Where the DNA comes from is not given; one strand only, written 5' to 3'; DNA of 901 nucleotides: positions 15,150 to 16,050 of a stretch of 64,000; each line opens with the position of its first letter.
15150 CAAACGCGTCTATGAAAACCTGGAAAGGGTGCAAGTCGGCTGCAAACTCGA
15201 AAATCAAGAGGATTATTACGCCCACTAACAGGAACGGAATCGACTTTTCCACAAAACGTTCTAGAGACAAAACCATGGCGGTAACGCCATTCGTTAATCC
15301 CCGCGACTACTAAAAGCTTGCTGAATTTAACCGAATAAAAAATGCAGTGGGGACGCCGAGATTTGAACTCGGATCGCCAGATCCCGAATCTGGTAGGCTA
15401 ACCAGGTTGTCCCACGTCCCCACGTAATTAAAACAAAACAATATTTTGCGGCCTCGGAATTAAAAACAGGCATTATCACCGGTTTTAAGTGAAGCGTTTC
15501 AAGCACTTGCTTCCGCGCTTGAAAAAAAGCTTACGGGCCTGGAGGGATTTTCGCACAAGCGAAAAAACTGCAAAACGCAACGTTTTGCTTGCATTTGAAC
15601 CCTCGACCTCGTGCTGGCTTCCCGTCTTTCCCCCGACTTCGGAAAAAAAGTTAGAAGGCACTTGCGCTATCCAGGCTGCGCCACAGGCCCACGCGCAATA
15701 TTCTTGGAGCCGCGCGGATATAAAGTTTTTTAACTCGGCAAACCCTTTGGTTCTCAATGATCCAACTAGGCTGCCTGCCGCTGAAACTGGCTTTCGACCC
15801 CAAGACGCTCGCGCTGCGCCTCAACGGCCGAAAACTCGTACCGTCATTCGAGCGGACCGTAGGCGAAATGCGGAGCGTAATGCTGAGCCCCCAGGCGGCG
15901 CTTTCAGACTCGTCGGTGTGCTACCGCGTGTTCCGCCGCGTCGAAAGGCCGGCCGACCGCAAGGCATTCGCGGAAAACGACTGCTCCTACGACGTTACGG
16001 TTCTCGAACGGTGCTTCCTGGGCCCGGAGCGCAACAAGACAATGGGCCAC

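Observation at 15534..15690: tRNA-Arg(UCU) with two introns hides in a GC-rich region that has no ORF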

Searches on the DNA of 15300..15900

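Call 5: search_rna_families(source=window, start=15400, end=15800, threshold=evalue, max_evalue=10, show_alignments=5)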
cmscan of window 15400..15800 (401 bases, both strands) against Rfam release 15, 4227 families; matches with E-value up to 10: 1.
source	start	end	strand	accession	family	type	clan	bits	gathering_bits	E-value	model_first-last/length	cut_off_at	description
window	15502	15536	+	RF02132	HOXB13-AS1_1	Gene; lncRNA;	-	15.1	60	0.6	102-136/136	no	HOXB13 antisense RNA 1 conserved region 1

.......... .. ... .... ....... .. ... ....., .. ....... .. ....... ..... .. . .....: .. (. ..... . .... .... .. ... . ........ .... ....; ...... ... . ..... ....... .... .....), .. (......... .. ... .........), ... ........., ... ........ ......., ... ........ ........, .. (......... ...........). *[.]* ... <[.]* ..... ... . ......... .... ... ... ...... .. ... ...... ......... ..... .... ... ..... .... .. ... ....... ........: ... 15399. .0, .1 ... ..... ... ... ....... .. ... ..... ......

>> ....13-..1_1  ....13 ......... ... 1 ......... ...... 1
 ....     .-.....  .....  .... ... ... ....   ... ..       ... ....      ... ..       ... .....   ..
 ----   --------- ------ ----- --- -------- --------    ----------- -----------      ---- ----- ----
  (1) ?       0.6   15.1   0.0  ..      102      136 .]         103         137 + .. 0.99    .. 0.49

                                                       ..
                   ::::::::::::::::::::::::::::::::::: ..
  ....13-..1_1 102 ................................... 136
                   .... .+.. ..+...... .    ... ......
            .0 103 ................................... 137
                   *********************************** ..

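Call 33: search_with_rna_model(model_id=R1, source=window, start=15300, end=15900, filters=off, max_evalue=10, show_alignments=3)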
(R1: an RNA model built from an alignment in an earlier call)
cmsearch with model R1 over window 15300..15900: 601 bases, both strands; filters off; matches with E-value up to 10: 11.
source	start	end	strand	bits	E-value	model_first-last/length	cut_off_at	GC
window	15348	15421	-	50.1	3.6e-11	1-75/75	no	0.59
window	15610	15690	-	29.6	1.5e-06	1-75/75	no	0.59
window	15349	15422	+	9.4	0.054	1-75/75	no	0.59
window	15776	15828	-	8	0.11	1-75/75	no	0.66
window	15542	15609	-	4.6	0.65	46-67/75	no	0.46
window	15768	15777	+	0.8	4.8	1-75/75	no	0.7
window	15692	15715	-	0.6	5.2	1-75/75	no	0.62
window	15492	15509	-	0.6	5.3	50-67/75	no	0.44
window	15871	15891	-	0.3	6.1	1-75/75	no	0.67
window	15693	15716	+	0.1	6.7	1-75/75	no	0.62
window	15762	15773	-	-0.5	9.5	13-24/75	no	0.58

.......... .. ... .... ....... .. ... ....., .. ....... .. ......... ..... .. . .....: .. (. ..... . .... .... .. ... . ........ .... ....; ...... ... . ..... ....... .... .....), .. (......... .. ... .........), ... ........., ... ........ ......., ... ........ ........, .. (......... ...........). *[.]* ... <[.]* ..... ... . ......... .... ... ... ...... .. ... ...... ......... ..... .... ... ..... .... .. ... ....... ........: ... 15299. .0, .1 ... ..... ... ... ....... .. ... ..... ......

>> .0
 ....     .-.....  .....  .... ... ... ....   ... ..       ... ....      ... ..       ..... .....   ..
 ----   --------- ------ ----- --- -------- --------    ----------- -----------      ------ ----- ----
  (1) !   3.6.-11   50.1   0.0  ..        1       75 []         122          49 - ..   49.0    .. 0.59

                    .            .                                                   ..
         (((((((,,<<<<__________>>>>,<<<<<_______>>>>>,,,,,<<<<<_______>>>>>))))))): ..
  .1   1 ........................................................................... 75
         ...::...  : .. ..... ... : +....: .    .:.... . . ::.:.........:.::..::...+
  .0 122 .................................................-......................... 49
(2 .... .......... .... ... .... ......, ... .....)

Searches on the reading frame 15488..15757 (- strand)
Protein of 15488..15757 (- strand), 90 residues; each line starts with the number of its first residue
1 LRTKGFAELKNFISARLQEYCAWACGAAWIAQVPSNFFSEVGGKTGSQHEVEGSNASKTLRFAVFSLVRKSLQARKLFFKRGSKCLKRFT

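Call 66: search_protein_families(library=pfam, proteins=[window:15488-15757:-], max_evalue=0.1)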
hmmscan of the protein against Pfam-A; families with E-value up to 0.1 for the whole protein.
window:15488-15757:- (90 aa): 0 families
